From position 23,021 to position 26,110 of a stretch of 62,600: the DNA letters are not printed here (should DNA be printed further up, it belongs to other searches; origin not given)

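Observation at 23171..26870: Orphan pilin-like trio: two prepilin-type proteins plus a 929-aa repeat-rich surface protein, without any assembly genes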

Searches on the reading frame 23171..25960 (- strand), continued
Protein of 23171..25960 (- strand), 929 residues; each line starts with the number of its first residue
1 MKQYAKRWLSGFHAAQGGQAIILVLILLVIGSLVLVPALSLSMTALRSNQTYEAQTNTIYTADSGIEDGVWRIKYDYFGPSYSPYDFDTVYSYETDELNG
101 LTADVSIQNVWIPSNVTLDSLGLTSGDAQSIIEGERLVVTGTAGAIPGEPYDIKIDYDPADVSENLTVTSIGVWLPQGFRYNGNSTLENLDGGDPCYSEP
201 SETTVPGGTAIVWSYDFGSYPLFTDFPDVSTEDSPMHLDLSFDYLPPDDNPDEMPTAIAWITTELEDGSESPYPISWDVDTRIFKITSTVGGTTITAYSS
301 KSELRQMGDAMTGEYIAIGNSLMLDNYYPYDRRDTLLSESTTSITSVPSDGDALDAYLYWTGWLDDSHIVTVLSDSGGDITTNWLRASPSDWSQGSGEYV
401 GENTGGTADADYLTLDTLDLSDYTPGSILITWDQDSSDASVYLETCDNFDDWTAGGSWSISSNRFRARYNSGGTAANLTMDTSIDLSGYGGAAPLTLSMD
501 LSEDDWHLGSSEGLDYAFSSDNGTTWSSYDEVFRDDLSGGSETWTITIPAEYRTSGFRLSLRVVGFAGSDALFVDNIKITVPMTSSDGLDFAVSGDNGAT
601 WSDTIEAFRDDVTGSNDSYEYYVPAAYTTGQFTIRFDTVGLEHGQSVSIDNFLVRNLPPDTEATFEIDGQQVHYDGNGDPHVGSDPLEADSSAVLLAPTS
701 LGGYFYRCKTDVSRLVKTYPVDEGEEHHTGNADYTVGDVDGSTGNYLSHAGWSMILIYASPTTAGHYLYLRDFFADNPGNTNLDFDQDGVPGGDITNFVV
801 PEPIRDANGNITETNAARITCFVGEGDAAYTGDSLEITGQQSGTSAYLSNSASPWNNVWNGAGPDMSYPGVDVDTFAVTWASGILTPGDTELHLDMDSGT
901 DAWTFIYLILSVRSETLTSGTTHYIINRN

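Call 32: find_encoding_contigs(protein=P0108, flank=10000, max_places=1)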
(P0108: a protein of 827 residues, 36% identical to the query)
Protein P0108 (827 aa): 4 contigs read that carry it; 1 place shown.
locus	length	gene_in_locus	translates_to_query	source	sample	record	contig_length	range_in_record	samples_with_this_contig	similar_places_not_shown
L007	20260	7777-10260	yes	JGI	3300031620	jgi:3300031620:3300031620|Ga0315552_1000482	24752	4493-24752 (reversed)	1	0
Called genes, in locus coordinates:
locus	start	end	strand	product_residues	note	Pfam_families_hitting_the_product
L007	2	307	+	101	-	?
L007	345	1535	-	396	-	-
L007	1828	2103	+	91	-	PF00376:MerR (weak), PF12728:HTH_17, PF13411:MerR_1 (weak)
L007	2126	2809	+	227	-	PF00072:Response_reg, PF00196:GerE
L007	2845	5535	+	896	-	PF04471:Mrr_cat (weak), PF22722:NA-iREase1 (faint), PF05157:MshEN, PF00437:T2SSE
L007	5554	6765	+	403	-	PF00482:T2SSF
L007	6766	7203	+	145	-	PF07963:N_methyl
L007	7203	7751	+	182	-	PF07963:N_methyl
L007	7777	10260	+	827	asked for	-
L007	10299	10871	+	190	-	-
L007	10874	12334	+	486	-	PF11104:PilM_2, PF05137:PilN (faint)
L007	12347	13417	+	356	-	PF00437:T2SSE, PF13191:AAA_16 (faint), PF13401:AAA_22 (weak), PF13604:AAA_30 (weak), PF20720:nSTAND3 (faint)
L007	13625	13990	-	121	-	PF07963:N_methyl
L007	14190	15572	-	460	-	PF18551:TackOD1, PF04471:Mrr_cat (faint)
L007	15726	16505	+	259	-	PF06750:A24_N_bact, PF01478:Peptidase_A24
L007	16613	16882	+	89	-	PF14947:HTH_45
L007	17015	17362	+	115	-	-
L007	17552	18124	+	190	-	PF04191:PEMT (weak)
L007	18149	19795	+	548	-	PF03321:GH3, PF23571:GH3_M, PF23572:GH3_C (weak)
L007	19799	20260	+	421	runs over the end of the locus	PF00109:ketoacyl-synt, PF00108:Thiolase_N (weak), PF02801:Ketoacyl-synt_C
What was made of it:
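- In L007 the order is PilB-PilC-[p1-p2-big]-PilO-like-PilM/N-PilT, followed by a major pilin and a prepilin peptidase (call 32).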

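Call 33: predict_structure(alignment_id=A1)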
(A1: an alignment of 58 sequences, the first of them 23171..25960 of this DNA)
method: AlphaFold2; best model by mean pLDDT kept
length: 929 residues; sequences in the alignment: 58
mean_pLDDT: 84.9   pTM: 0.68
mean pLDDT of the five models: 84.9, 83.6, 82.9, 81.7, 81.5
residues with pLDDT >= 90: 390; 70-90: 445; 50-70: 72; < 50: 22
segments of 3 or more residues with pLDDT < 50: 1-8, 10-15, 306-308
pLDDT, mean of each block of 10 residues (from residue 1): 44 50 71 61 53 66 83 75 84 79 88 85 84 84 79 88 84 89 88 88 87 88 90 84 88 85 88 87 87 83 57 87 82 91 91 91 96 91 90 87 80 95 94 82 86 91 88 83 84 82 83 95 94 88 91 93 88 91 87 92 91 85 92 95 85 97 97 92 95 90 94 91 81 96 91 91 72 87 87 83 74 86 83 91 92 90 84 92 85 90 91 64 59
secondary structure, 60 per line:
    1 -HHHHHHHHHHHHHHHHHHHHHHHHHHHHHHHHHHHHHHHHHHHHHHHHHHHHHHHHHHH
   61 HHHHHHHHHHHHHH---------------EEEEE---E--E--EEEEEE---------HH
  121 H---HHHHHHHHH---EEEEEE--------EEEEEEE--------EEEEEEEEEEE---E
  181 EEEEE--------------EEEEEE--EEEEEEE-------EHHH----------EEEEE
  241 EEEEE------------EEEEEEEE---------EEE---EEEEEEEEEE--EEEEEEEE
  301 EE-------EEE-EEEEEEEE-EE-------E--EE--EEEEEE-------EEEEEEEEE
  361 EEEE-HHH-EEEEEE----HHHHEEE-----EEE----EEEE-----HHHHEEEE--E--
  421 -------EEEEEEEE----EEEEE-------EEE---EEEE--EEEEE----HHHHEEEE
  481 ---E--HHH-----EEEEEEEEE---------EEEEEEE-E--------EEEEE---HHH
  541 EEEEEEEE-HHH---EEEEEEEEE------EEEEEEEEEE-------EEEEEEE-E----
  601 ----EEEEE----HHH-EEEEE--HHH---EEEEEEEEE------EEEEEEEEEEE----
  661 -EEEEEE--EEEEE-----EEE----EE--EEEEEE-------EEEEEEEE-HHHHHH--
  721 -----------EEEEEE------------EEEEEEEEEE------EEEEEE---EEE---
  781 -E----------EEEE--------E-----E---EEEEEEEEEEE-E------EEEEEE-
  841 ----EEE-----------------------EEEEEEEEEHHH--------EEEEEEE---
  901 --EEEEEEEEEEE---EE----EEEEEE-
elements in order (helices of 4 or more, strands of 3 or more residues): H2-74 E90-94 E104-109 H125-133 E137-142 E151-157 E166-176 E180-185 E200-205 E208-214 E236-245 E258-265 E275-277 E281-290 E293-302 E310-312 E314-321 E339-344 E352-364 E370-375 H380-383 E384-386 E392-394 E399-402 H408-411 E412-415 E428-435 E440-444 E452-454 E458-461 E464-468 H473-476 E477-480 E495-503 E513-519 E530-534 E541-548 E556-564 E571-580 E588-594 E605-609 E618-622 E631-639 E646-656 E662-667 E670-674 E680-682 E691-696 E704-711 H713-718 E732-737 E750-759 E766-771 E775-777 E793-796 E815-825 E834-839 E845-847 E871-879 E891-897 E903-913 E923-928
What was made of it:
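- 23171..25960 (-): Large (929 aa) acidic modular protein with a K-type (no Glu5) pilin-like N-terminus. Proposed cap and adhesin of the tip complex. AF2 model: pLDDT 84.9, pTM 0.68 (call 33).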

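Call 36: find_related_loci(query=A1, collection=genome_contigs, flank=10000)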
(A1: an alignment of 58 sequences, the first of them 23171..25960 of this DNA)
Query A1 (929 aa) in genome_contigs; peptide patterns used: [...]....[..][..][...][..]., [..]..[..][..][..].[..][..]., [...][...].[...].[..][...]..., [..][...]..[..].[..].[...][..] (x = any residue, [..] = any of these).
598 stretches matched a pattern (row limit reached: there are more); 276 encode a relative of the query (tblastn E <= 1e-3); the best 80 are kept; 79 distinct loci.
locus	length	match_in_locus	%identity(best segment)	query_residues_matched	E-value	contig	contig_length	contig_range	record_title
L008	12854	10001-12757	54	3-929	0e+0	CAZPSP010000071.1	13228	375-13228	MAG TPA_asm: uncultured Dehalococcoidaceae bacterium isolate binchicken_co43_185 genome assembly, contig: NODE_8410_leng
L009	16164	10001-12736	54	12-928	0e+0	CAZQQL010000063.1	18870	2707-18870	MAG TPA_asm: uncultured Dehalococcoidaceae bacterium isolate binchicken_co43_390 genome assembly, contig: NODE_5238_leng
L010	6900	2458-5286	50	1-926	0e+0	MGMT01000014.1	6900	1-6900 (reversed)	MAG: Chloroflexi bacterium RBG_13_51_52 RBG_13_scaffold_13117, whole genome shotgun sequence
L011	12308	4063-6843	49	1-926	0e+0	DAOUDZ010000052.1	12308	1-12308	MAG TPA_asm: Dehalococcoidales bacterium isolate N2_89 k133_1583847, whole genome shotgun sequence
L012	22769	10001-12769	48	1-926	0e+0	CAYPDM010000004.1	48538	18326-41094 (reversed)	MAG TPA_asm: uncultured Dehalococcoidaceae bacterium isolate binchicken_co89_632 genome assembly, contig: NODE_899_lengt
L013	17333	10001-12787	49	1-927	0e+0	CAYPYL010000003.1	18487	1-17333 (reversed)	MAG TPA_asm: uncultured Dehalococcoidaceae bacterium isolate binchicken_co89_49 genome assembly, contig: NODE_5357_lengt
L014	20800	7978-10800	47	1-928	0e+0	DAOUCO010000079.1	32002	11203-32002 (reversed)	MAG TPA_asm: Dehalococcoidales bacterium isolate H81_827 581870, whole genome shotgun sequence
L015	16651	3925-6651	48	31-926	0e+0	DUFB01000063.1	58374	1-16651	MAG TPA_asm: Dehalococcoidia bacterium isolate W425 Contig63, whole genome shotgun sequence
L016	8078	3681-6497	48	1-926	0e+0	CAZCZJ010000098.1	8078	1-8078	MAG TPA_asm: uncultured Dehalococcoidaceae bacterium isolate binchicken_co89_602 genome assembly, contig: NODE_18612_len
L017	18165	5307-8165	47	1-926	0e+0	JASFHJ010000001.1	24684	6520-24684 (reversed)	MAG: Dehalococcoidia bacterium isolate D0608M20metaG_Bin_430 D0608M20metaG_FD_scaffold_103_c1, whole genome shotgun sequ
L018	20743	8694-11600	46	1-926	0e+0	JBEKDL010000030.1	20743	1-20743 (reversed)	MAG: Dehalococcoidales bacterium isolate SPRUCE 182 SPRUCE_182_30, whole genome shotgun sequence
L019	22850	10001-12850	46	1-929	0e+0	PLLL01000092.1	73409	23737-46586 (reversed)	MAG: Dehalococcoidia bacterium isolate fen_1078 73.20120800_E3X.37_contig_709, whole genome shotgun sequence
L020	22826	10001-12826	47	1-926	0e+0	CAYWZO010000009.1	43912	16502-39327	MAG TPA_asm: uncultured Dehalococcoidaceae bacterium isolate binchicken_co34_471 genome assembly, contig: NODE_1119_leng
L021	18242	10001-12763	48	16-926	0e+0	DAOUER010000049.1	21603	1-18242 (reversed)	MAG TPA_asm: Dehalococcoidales bacterium isolate N6_303 k139_385420, whole genome shotgun sequence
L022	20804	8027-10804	40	1-929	3e-166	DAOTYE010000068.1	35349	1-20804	MAG TPA_asm: Dehalococcoidales bacterium isolate H23_307 k115_934782, whole genome shotgun sequence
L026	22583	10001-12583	35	43-926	2e-128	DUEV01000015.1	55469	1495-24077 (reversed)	MAG TPA_asm: Dehalococcoidia bacterium isolate W156 Contig15, whole genome shotgun sequence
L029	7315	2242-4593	33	16-927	1e-127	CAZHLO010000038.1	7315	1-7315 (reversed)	MAG TPA_asm: uncultured Dehalococcoidales bacterium isolate binchicken_co10_152 genome assembly, contig: NODE_9452_lengt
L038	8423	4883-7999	30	1-928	7e-102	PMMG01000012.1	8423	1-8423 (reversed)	MAG: Dehalococcoidia bacterium isolate fen_1014 73.20100900_E1D.16_contig_56988, whole genome shotgun sequence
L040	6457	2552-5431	33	16-926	6e-100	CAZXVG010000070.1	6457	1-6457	MAG TPA_asm: uncultured Dehalococcoidales bacterium isolate binchicken_co163_172 genome assembly, contig: NODE_19806_len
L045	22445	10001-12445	31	1-926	5e-95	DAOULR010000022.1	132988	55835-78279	MAG TPA_asm: Dehalococcoidales bacterium isolate W31_48 k127_65322, whole genome shotgun sequence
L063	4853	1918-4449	29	16-927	4e-81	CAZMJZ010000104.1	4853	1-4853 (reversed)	MAG TPA_asm: uncultured Dehalococcoidales bacterium isolate binchicken_co34_217 genome assembly, contig: NODE_32012_leng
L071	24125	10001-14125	35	16-926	1e-76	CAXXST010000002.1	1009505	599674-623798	MAG: Dehalococcoidales bacterium isolate c32daf8e-304c-4a6a-99c5-a63329d1368f genome assembly, contig: contig_2, whole g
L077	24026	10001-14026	33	16-927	3e-73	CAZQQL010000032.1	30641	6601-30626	MAG TPA_asm: uncultured Dehalococcoidaceae bacterium isolate binchicken_co43_390 genome assembly, contig: NODE_2382_leng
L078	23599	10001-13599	42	5-927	3e-72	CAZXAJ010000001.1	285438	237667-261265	MAG TPA_asm: uncultured Dehalococcoidales bacterium isolate binchicken_co334_347 genome assembly, contig: NODE_15_length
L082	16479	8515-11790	34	16-927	1e-70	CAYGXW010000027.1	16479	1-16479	MAG TPA_asm: uncultured Dehalococcoidales bacterium isolate ERP119294_co3_370 genome assembly, contig: NODE_2217_length_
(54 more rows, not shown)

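Call 38: fold_search(model_id=the predicted structure, library=pdb)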
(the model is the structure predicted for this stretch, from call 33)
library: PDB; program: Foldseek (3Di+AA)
matches with E <= 10: 1413; with E <= 0.001: 78
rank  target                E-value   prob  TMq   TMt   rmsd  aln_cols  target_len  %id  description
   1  9euj_G                4.8e-09  0.72  0.09  0.10  29.9       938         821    8  Cryo-EM structure of Staphylococcus aureus bacteriophage phi812 baseplate in the post-contraction state - sheath initi (released 2025-04-09)
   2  5b4x_C                1.5e-08  1.00  0.15  0.19  39.2       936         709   10  Crystal structure of the ApoER2 ectodomain in complex with the Reelin R56 fragment (released 2017-04-26)
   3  5b4x_A                1.7e-08  1.00  0.11  0.14  24.7       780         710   11  Crystal structure of the ApoER2 ectodomain in complex with the Reelin R56 fragment (released 2017-04-26)
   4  3a7q_A                9.7e-08  1.00  0.12  0.15  24.7       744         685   10  Structural basis for specific recognition of reelin by its receptors (released 2010-03-23)
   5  9eui_Q                1.0e-07  0.51  0.09  0.09  30.5      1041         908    8  Cryo-EM structure of Staphylococcus aureus bacteriophage phi812 baseplate in the post-contraction state - complete (released 2025-04-09)
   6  8c8r_A                1.7e-06  0.30  0.09  0.07  39.9      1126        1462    9  In situ structure of the Nitrosopumilus maritimus S-layer - Composite map between C2 and C6 (released 2024-04-17)
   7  8a1a_A                4.8e-06  0.77  0.11  0.08  36.0       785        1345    9  Structure of a leucinostatin derivative determined by host lattice display : L1F11V1 construct (released 2022-12-07)
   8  2gsy_A                6.5e-06  0.82  0.09  0.17  23.2       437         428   11  The 2.6A structure of Infectious Bursal Virus Derived T=1 Particles (released 2006-07-18)
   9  6qev_B                7.8e-06  0.25  0.08  0.06  34.9       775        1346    8  EngBF DARPin Fusion 4b B6 (released 2019-11-06)
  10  2zxq                  8.8e-06  0.30  0.09  0.07  36.5       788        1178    8  Crystal structure of endo-alpha-N-acetylgalactosaminidase from Bifidobacterium longum (EngBF) (released 2009-06-16)
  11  7vrp_A                1.1e-05  0.91  0.10  0.20  22.5       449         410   11  Structure of infectious bursal disease virus Gx strain (released 2022-03-30)
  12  2gsy_Q                1.1e-05  0.77  0.09  0.17  23.3       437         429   11  The 2.6A structure of Infectious Bursal Virus Derived T=1 Particles (released 2006-07-18)
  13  6sh9_B                1.3e-05  0.80  0.11  0.08  34.2       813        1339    8  EngBF DARPin Fusion 4b D12 (released 2019-11-06)
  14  3fbm                  1.5e-05  0.66  0.09  0.17  25.7       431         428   11  D431N Mutant VP2 Protein of Infectious Bursal Disease Virus; Derived T=1 Particles (released 2009-01-13)
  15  6qep                  1.7e-05  0.33  0.10  0.08  35.7       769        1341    9  EngBF DARPin Fusion 4b H14 (released 2019-11-06)
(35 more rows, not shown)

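Call 42: find_homologous_proteins(query=L077:2475-4196:+, max_evalue=1e-50)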
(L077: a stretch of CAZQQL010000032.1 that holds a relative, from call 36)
Query L077:2475-4196:+ (573 aa): 7996 proteins with E <= 1e-50 among 8000 candidates; the best 120 are listed.
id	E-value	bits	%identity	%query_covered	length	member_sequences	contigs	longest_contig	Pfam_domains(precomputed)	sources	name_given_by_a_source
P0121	0.0e+0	1147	91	99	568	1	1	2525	PF05157.21,PF00437.27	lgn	-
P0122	0.0e+0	1039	81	99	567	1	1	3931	PF05157.21,PF00437.27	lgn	-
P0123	5.5e-290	981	77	99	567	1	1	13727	PF05157.21,PF00437.27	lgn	-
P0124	1.8e-263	893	70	99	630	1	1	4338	PF05157.21,PF00437.27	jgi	jgi:type II secretory ATPase GspE/PulE/Tfp pilus assembly ATPase PilB-like protein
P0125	1.4e-261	887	69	99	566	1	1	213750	PF05157.21,PF00437.27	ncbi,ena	-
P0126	1.8e-261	887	69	98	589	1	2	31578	PF05157.21,PF00437.27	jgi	jgi:type IV pilus assembly protein PilB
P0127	4.6e-261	885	69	99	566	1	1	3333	PF05157.21,PF00437.27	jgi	jgi:type II secretory ATPase GspE/PulE/Tfp pilus assembly ATPase PilB-like protein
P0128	8.6e-261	885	69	98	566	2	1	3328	PF05157.21,PF00437.27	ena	-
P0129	1.1e-260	884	69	99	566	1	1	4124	PF05157.21,PF00437.27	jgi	jgi:type IV pilus assembly protein PilB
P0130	5.7e-260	882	69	98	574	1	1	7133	PF05157.21,PF00437.27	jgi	jgi:type II secretory ATPase GspE/PulE/Tfp pilus assembly ATPase PilB-like protein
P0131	7.4e-260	881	69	98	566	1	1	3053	PF05157.21,PF00437.27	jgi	jgi:type IV pilus assembly protein PilB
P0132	3.2e-257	873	69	99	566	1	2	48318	PF05157.21,PF00437.27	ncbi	-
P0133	2.1e-252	857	69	95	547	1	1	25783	PF05157.21,PF00437.27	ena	-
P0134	4.2e-243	826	91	71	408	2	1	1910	PF00437.27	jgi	-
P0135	6.0e-223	760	60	98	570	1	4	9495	PF05157.21,PF00437.27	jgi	jgi:type II secretory ATPase GspE/PulE/Tfp pilus assembly ATPase PilB-like protein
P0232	1.3e-179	617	49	96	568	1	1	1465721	PF05157.21,PF00437.27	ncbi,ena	-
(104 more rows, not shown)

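Call 43: find_encoding_contigs(protein=P0125, flank=10000, max_places=2)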
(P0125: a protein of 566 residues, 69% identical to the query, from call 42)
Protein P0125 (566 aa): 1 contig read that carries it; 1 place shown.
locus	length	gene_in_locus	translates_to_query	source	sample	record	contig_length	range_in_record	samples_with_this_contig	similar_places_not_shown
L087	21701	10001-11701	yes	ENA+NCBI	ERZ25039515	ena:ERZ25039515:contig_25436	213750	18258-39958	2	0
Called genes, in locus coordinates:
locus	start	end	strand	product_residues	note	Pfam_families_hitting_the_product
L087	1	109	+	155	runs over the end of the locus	PF00582:Usp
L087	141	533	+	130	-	PF01880:Desulfoferrodox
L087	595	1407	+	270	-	PF00809:Pterin_bind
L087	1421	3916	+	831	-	PF20437:LonC_helical, PF13654:AAA_32, PF20436:LonB_AAA-LID, PF05362:Lon_C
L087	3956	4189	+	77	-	PF06150:ChaB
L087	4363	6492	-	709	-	PF03477:ATP-cone, PF00317:Ribonuc_red_lgN, PF02867:Ribonuc_red_lgC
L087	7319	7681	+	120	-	PF02915:Rubrerythrin (weak)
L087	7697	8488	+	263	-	PF04454:Linocin_M18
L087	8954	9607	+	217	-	PF00753:Lactamase_B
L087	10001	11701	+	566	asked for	PF05157:MshEN, PF00437:T2SSE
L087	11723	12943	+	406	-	PF00482:T2SSF, PF13687:DUF4153 (weak), PF00482:T2SSF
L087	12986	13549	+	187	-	-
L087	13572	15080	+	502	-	PF11104:PilM_2 (weak)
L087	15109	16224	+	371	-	PF00437:T2SSE, PF00004:AAA (faint), PF13401:AAA_22 (faint)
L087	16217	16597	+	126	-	PF07963:N_methyl (faint)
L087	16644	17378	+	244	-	-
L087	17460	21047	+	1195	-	-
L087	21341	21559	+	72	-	PF12728:HTH_17, PF00376:MerR (weak)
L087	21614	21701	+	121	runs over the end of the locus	-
